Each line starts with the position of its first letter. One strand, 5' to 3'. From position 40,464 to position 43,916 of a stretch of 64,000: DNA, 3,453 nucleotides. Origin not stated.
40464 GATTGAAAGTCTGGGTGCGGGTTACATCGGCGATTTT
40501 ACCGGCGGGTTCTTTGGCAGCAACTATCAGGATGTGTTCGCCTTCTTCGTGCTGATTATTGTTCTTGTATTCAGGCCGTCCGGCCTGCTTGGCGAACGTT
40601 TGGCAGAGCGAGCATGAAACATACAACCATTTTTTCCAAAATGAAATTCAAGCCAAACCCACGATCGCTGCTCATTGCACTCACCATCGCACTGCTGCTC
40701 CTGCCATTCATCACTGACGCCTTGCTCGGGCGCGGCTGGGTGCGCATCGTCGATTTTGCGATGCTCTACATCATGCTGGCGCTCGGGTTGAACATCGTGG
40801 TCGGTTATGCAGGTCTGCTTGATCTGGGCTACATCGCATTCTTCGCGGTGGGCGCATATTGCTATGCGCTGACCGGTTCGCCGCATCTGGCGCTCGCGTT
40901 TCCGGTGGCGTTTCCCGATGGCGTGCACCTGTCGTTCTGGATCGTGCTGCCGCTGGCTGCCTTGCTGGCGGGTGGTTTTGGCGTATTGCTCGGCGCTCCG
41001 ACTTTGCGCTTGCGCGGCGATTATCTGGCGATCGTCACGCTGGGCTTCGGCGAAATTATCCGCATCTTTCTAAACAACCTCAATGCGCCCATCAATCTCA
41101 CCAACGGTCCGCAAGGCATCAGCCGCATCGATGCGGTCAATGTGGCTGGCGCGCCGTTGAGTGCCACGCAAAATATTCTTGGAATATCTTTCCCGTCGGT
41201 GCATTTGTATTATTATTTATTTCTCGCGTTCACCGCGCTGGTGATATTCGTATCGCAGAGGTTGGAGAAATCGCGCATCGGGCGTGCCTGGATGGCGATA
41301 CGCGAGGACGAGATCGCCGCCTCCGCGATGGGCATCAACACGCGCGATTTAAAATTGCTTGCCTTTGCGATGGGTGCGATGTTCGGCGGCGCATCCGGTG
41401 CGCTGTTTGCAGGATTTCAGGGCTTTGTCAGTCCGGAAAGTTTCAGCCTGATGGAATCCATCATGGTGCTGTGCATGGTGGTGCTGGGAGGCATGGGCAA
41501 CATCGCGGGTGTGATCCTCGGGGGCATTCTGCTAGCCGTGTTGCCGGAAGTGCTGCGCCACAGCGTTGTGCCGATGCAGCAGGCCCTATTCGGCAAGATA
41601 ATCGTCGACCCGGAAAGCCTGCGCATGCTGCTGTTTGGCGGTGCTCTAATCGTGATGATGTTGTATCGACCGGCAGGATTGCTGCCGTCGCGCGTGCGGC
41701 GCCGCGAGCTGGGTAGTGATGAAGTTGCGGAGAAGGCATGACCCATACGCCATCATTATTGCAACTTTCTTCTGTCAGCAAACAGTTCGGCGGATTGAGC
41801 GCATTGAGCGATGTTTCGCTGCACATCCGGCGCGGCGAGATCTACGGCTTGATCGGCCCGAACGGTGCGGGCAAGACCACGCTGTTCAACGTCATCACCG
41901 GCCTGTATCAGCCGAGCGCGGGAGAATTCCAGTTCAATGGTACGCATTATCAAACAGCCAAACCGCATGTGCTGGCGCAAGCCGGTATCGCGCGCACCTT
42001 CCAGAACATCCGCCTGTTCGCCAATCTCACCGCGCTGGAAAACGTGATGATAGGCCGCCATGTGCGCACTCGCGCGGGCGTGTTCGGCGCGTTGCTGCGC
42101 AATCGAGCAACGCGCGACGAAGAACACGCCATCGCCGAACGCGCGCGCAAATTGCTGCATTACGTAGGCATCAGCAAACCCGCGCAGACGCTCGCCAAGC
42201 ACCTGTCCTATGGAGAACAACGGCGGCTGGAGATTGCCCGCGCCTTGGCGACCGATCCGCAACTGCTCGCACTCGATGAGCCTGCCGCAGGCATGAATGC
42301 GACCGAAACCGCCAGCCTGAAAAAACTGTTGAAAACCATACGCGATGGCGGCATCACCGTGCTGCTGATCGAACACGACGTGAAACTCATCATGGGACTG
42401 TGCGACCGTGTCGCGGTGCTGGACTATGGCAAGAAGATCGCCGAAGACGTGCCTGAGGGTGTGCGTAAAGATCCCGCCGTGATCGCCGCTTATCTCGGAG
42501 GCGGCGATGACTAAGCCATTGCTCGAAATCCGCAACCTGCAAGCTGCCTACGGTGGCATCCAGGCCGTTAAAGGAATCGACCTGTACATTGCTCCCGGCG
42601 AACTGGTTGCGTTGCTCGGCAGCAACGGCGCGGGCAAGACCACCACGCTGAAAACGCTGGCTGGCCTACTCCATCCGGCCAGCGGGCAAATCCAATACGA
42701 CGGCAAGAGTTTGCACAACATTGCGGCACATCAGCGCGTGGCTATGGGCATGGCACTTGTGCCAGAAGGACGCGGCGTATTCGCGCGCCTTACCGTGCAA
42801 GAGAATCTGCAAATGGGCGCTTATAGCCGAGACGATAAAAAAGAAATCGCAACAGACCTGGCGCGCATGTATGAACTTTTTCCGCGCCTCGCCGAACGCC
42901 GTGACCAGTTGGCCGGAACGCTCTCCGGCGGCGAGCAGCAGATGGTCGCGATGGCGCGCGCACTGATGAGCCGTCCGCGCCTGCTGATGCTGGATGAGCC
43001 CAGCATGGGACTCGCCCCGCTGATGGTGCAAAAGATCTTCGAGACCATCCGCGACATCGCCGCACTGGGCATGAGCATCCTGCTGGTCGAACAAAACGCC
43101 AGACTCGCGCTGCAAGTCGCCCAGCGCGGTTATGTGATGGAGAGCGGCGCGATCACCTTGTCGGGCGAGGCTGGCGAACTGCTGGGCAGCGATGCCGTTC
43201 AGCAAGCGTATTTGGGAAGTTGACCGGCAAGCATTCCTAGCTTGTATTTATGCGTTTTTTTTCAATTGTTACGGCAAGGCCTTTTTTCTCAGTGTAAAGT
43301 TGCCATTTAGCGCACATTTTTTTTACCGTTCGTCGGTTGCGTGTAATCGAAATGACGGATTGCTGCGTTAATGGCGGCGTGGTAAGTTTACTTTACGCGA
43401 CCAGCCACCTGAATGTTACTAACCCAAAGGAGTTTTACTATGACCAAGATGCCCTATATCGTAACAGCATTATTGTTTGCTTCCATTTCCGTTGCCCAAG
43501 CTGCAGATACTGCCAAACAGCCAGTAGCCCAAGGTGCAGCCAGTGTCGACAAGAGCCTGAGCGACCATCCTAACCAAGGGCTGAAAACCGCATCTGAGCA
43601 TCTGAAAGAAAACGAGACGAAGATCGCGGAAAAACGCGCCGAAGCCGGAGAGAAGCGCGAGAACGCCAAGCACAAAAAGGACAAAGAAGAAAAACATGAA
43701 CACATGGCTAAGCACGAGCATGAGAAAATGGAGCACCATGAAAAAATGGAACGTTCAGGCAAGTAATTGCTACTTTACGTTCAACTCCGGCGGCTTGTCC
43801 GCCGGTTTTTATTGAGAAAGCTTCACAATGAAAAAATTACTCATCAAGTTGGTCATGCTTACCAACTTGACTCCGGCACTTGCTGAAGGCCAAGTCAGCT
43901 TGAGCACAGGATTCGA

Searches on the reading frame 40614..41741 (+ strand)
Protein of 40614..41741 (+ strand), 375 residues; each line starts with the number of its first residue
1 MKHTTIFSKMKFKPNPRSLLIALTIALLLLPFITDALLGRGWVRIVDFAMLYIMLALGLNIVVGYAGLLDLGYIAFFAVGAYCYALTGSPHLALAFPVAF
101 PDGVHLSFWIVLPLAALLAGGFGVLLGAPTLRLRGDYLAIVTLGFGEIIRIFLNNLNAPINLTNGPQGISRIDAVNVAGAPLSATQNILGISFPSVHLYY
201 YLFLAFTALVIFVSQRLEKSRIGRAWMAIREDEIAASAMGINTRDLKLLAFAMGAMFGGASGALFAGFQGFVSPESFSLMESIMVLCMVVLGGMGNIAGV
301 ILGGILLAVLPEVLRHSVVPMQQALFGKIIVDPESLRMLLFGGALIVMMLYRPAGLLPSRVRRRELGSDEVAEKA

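Call 91: search_protein_families(library=pfam, proteins=[window:40614-41741:+], max_evalue=0.001)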
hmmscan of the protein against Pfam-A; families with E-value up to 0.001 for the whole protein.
window:40614-41741:+ (375 aa): 1 family
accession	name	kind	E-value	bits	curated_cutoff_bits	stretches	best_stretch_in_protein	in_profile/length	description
PF02653.21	BPD_transp_2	-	1.9e-46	158.9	26.8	1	45-348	5-268/269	Branched-chain amino acid transport system / permease component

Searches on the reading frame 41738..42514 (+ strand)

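Call 91: search_protein_families(library=pfam, proteins=[window:41738-42514:+], max_evalue=0.001)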
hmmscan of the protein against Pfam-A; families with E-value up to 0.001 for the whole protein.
window:41738-42514:+ (258 aa): 5 families
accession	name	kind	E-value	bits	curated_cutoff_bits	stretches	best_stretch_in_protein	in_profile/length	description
PF00005.33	ABC_tran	-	3.7e-35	121.9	25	1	23-183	1-136/137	ABC transporter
PF12399.14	BCA_ABC_TP_C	-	8.5e-10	38.5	25.5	1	232-257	1-26/27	Branched-chain amino acid ATP-binding cassette transporter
PF13304.12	AAA_21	-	8.4e-08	33.1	27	1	35-58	1-24/304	AAA domain, putative AbiEii toxin, Type IV TA system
PF13604.12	AAA_30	-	5.8e-06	26.6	27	0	35-80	20-63/191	AAA domain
PF13555.12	AAA_29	-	0.00063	19.9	27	0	26-68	15-56/61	P-loop containing region of AAA domain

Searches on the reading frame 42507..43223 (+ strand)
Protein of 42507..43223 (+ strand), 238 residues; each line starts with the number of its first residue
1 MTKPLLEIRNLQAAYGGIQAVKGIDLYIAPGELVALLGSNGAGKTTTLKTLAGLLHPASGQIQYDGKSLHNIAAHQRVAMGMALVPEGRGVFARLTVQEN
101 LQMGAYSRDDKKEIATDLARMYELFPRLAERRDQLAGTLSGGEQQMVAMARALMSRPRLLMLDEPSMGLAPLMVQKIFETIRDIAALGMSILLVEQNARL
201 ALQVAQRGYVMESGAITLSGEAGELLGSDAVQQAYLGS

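Call 91: search_protein_families(library=pfam, proteins=[window:42507-43223:+], max_evalue=0.001)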
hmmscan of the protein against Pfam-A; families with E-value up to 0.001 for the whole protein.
window:42507-43223:+ (238 aa): 3 families
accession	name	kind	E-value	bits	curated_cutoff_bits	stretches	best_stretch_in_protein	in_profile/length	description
PF00005.33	ABC_tran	-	3.9e-34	118.6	25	1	22-166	2-136/137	ABC transporter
PF13304.12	AAA_21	-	3.4e-08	34.3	27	0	136-186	235-288/304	AAA domain, putative AbiEii toxin, Type IV TA system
PF13401.12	AAA_22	-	0.00091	20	27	0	33-187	7-110/130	AAA domain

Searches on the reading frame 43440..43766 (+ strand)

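Call 79: search_protein_families(library=pfam, proteins=[window:43440-43766:+], max_evalue=1)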
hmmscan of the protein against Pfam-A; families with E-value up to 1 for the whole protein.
window:43440-43766:+ (108 aa): 4 families
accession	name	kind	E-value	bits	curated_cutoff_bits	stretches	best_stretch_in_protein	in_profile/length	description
PF01080.22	Presenilin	-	0.45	9.6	34.3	1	7-101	210-307/408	Presenilin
PF00846.24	Hanta_nucleocap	-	0.5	9.7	27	1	20-88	23-90/428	Hantavirus nucleocapsid protein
PF02535.28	Zip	-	0.65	9.6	35.1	1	41-103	111-171/323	ZIP Zinc transporter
PF22251.1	PFF1_TM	-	0.81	9.6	32.3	1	10-103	110-205/300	Vacuolar membrane protease, transmembrane domain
